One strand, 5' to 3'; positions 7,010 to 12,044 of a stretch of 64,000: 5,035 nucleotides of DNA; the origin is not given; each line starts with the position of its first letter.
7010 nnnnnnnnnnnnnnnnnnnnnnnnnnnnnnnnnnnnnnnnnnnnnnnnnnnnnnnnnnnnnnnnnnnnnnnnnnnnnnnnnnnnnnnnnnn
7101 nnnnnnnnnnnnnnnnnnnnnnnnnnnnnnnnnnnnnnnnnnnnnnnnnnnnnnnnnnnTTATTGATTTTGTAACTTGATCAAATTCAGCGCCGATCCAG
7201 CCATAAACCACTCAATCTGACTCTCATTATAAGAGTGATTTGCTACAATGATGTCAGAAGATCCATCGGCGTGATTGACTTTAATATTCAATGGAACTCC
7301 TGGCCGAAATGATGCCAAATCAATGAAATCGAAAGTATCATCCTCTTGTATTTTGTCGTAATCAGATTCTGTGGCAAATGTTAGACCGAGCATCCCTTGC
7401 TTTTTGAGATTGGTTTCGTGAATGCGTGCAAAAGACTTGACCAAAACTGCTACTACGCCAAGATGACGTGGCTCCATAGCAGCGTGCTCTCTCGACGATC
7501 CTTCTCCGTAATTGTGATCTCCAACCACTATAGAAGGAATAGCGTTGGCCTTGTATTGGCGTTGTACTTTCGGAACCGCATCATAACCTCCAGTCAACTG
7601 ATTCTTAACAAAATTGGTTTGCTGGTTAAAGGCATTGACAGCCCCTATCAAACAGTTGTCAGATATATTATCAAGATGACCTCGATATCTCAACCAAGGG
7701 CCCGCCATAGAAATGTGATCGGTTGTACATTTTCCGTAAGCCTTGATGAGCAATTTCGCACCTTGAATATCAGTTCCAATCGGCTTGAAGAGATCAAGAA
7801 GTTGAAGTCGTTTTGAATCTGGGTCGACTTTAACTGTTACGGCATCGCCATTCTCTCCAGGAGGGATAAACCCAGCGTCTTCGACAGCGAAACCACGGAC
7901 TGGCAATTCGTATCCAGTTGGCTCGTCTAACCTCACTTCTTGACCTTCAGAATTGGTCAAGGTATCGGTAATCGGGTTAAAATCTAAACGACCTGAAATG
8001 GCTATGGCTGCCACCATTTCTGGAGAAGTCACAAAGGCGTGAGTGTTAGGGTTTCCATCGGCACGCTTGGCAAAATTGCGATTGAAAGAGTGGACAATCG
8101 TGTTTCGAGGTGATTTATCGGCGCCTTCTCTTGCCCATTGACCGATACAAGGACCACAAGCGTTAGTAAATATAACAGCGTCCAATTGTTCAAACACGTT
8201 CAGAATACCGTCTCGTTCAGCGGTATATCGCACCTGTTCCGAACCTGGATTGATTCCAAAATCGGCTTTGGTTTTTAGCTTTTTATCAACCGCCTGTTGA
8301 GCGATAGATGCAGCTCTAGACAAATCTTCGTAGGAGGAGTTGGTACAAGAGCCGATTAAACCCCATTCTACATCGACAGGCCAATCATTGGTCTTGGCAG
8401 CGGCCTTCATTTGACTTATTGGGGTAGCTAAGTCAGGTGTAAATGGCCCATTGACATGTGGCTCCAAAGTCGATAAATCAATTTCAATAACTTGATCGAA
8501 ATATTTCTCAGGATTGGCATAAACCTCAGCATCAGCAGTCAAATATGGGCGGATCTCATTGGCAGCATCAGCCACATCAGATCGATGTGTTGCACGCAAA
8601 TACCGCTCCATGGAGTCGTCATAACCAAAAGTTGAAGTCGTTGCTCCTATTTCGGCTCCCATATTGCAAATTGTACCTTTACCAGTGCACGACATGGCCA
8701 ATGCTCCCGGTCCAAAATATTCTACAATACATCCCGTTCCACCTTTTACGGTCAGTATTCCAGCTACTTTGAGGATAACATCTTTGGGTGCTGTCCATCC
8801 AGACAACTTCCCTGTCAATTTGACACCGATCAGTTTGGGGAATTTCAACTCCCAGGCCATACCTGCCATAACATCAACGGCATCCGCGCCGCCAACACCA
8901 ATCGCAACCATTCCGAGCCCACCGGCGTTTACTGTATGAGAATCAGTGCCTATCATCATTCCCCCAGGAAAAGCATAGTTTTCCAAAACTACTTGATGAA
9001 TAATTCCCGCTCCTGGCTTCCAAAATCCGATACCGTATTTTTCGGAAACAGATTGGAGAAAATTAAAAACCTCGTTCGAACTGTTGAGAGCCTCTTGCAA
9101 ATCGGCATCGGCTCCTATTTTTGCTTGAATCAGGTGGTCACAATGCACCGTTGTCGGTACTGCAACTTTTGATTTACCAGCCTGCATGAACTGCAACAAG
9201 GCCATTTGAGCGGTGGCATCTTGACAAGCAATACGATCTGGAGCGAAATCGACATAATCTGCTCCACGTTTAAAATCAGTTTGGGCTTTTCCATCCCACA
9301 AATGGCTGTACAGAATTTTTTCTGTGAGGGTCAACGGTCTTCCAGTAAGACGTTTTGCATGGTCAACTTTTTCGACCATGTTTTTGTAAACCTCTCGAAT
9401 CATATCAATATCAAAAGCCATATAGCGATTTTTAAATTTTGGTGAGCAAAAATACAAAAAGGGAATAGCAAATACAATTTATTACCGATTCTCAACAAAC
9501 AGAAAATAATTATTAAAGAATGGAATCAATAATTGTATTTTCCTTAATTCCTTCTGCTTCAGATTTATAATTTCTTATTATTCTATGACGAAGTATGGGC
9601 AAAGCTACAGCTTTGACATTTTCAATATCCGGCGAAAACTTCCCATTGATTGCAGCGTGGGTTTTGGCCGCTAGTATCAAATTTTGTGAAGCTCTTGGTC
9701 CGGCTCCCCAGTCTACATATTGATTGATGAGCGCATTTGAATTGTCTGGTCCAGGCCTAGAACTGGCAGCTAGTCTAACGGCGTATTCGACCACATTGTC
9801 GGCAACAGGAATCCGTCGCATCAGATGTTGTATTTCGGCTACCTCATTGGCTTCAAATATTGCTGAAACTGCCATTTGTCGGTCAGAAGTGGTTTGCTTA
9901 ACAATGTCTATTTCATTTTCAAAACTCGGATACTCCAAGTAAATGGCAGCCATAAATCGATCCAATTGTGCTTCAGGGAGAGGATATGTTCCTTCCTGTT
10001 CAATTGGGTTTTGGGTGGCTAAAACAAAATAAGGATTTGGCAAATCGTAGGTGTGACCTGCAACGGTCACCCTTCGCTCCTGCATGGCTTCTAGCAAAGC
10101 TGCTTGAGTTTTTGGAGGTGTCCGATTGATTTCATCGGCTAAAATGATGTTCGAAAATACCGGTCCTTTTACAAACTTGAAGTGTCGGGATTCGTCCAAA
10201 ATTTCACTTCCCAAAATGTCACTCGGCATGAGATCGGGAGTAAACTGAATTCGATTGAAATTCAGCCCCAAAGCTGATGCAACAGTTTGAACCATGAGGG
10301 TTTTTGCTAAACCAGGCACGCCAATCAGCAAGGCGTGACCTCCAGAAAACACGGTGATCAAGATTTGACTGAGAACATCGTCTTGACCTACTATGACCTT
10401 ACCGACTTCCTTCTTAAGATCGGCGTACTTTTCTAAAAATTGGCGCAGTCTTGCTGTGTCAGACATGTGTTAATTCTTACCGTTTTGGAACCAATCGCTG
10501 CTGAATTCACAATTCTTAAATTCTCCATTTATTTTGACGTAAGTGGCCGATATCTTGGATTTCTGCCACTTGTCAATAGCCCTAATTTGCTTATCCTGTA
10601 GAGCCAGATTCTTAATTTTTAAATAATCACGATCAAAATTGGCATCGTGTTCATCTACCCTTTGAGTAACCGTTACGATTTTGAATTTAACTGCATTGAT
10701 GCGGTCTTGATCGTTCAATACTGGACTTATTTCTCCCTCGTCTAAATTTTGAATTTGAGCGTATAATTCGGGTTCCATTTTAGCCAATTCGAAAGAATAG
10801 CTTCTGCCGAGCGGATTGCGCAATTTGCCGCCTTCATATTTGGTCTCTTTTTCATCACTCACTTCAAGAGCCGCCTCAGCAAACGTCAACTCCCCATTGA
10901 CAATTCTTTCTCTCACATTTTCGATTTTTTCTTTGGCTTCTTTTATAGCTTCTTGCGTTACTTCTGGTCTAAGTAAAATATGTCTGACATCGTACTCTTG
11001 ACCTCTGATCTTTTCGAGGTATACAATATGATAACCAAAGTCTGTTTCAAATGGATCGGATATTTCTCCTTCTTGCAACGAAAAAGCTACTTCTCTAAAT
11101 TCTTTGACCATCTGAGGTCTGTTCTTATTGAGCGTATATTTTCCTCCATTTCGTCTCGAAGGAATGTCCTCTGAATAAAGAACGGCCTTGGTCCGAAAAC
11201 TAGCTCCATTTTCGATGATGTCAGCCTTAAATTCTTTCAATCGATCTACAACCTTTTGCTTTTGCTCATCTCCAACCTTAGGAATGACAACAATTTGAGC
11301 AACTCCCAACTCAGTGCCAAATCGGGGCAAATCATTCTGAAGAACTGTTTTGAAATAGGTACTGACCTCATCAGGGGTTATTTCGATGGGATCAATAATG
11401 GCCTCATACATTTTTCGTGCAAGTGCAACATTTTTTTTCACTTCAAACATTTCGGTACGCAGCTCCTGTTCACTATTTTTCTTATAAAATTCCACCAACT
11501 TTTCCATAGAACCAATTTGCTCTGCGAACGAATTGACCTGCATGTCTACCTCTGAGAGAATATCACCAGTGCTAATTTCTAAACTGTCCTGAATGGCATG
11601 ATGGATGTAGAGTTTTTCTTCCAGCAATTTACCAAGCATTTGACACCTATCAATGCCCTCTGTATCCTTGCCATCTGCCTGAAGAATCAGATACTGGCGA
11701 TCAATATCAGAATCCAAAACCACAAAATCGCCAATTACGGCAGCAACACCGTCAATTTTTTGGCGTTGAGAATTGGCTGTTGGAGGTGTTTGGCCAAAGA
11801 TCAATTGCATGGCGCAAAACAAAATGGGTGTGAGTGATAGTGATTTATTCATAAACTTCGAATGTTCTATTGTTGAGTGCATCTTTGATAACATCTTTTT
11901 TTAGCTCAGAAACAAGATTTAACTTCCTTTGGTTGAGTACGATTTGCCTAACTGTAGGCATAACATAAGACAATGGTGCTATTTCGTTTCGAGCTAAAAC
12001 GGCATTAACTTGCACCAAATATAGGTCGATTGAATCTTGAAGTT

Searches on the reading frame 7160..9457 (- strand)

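Call 47: search_protein_families(library=pfam, proteins=[window:7160-9457:-], max_evalue=0.00001)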
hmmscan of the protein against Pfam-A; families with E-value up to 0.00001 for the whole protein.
window:7160-9457:- (765 aa): 2 families
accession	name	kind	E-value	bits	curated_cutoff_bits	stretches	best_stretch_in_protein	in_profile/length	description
PF00330.25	Aconitase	-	8.3e-146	487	28.7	1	47-489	2-463/463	Aconitase family (aconitate hydratase)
PF00694.25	Aconitase_C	-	3e-39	134.8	22.8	1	568-696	2-130/131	Aconitase C-terminal domain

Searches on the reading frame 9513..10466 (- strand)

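Call 47: search_protein_families(library=pfam, proteins=[window:9513-10466:-], max_evalue=0.00001)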
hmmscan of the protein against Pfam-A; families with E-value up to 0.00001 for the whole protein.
window:9513-10466:- (317 aa): 5 families
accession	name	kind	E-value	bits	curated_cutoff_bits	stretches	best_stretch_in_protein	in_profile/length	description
PF07726.17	AAA_3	-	9.2e-64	213.6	27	1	44-172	1-130/131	ATPase family associated with various cellular activities (AAA)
PF07728.20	AAA_5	-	1.7e-15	57.7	22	1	45-171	2-139/139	AAA domain (dynein-related subfamily)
PF17863.7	AAA_lid_2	-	2.2e-13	50.2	22.7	1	246-316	4-74/74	AAA lid domain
PF20030.5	bpMoxR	-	3.7e-09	36.4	27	1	17-183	6-172/205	MoxR domain in the MoxR-vWA-beta-propeller ternary systems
PF00004.35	AAA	-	1e-06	29.6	21.2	1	46-154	2-111/131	ATPase family associated with various cellular activities (AAA)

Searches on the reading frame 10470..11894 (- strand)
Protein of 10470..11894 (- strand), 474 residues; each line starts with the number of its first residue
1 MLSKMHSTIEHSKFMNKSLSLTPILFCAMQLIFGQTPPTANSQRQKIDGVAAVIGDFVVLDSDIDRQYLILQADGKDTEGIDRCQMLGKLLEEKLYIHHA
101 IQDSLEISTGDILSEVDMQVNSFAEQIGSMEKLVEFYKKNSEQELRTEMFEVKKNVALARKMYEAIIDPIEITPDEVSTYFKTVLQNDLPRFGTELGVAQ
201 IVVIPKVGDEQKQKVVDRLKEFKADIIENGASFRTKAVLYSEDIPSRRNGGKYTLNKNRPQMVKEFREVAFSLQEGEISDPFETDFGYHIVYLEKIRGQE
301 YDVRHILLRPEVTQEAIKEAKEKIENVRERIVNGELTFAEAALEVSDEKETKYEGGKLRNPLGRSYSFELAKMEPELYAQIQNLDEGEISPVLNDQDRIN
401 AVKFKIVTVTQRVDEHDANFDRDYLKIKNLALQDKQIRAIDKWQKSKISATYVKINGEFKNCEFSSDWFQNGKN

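Call 47: search_protein_families(library=pfam, proteins=[window:10470-11894:-], max_evalue=0.00001)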
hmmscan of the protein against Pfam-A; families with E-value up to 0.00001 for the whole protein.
window:10470-11894:- (474 aa): 3 families
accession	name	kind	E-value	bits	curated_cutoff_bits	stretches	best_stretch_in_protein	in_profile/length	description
PF00639.27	Rotamase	-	3.3e-34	118.2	21.7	2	207-294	10-96/97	PPIC-type PPIASE domain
PF13616.12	Rotamase_3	-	2.2e-26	93.1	22.5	2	204-292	23-111/116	PPIC-type PPIASE domain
PF13145.12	Rotamase_2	-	5.6e-09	37.3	27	1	231-297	47-109/121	PPIC-type PPIASE domain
